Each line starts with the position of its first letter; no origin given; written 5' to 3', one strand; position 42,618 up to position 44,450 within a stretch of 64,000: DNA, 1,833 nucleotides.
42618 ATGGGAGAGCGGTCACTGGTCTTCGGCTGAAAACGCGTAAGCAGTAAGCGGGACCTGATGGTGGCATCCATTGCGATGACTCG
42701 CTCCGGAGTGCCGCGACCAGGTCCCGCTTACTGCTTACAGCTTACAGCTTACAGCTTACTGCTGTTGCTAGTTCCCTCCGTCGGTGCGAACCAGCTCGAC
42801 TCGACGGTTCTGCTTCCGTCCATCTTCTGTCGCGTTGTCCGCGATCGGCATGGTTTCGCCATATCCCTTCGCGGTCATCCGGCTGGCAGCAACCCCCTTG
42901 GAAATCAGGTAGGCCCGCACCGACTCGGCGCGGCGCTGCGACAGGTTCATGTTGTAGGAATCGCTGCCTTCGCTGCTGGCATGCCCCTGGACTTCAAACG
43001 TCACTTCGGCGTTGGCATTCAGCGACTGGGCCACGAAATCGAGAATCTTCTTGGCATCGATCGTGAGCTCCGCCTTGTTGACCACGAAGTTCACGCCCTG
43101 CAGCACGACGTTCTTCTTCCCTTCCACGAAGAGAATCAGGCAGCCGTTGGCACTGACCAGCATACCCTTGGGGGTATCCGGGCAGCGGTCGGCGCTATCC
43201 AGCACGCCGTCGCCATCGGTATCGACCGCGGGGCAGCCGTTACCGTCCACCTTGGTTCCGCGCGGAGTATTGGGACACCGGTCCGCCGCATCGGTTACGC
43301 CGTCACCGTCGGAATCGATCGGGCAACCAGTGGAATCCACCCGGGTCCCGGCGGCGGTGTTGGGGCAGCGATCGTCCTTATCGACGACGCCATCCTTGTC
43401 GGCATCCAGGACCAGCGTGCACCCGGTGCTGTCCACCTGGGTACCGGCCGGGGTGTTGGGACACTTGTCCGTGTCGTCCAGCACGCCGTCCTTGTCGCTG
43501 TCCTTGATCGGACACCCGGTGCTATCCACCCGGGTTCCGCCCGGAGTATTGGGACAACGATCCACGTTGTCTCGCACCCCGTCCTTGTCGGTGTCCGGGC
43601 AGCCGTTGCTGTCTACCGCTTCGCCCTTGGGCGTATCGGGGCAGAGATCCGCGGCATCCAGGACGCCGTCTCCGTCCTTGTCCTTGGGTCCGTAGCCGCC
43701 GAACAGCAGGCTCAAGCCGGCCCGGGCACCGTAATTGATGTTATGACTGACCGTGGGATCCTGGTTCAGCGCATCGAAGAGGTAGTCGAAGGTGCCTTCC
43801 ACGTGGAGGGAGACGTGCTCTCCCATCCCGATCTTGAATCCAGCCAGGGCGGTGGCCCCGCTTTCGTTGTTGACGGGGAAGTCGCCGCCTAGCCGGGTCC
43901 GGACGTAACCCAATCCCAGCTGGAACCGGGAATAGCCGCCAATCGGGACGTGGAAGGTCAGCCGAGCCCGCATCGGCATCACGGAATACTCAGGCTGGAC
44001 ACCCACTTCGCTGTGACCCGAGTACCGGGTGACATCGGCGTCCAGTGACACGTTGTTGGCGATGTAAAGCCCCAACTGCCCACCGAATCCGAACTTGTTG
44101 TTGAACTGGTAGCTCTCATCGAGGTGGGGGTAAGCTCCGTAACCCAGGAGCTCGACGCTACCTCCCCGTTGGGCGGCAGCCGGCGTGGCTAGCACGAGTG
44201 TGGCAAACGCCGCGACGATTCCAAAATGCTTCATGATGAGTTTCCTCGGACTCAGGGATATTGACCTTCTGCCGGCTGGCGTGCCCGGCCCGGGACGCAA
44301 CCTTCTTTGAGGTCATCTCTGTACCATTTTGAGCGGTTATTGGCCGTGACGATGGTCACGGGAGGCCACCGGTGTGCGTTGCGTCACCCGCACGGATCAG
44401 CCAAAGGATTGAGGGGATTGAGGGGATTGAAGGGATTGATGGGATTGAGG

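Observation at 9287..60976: Recurring intergenic architecture: hairpins whose two arms are short tandem-repeat arrays (period 7-10 nt), at least 11 loci in 64 kb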

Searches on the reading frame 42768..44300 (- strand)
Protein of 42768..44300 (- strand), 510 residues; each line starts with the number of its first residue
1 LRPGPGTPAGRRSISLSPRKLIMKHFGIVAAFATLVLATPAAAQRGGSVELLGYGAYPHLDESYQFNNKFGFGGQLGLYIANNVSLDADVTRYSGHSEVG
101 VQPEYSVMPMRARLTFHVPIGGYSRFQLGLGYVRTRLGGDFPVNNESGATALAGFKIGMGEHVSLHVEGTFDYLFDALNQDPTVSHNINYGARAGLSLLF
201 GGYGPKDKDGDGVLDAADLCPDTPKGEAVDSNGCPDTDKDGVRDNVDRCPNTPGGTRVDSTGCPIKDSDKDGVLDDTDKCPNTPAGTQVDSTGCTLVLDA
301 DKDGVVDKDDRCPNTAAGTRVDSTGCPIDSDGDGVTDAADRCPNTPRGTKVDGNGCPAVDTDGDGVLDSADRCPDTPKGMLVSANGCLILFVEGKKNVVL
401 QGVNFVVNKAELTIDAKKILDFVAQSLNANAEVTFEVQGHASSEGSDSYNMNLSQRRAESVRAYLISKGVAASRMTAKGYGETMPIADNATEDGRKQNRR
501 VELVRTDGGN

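Call 7: search_protein_families(library=pfam, proteins=[window:42768-44300:-])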
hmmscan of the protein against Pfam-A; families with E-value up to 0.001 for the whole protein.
window:42768-44300:- (510 aa): 3 families
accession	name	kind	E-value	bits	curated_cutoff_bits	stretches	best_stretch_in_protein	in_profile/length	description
PF00691.25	OmpA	-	5.6e-24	84.8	27.2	1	405-499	2-98/98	OmpA family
PF02412.23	TSP_3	-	2.1e-21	75.7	25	1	326-347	12-33/36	Thrombospondin type 3 repeat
PF13505.12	OMP_b-brl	-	1.9e-08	35.1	28.7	1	30-174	3-151/175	Outer membrane protein beta-barrel domain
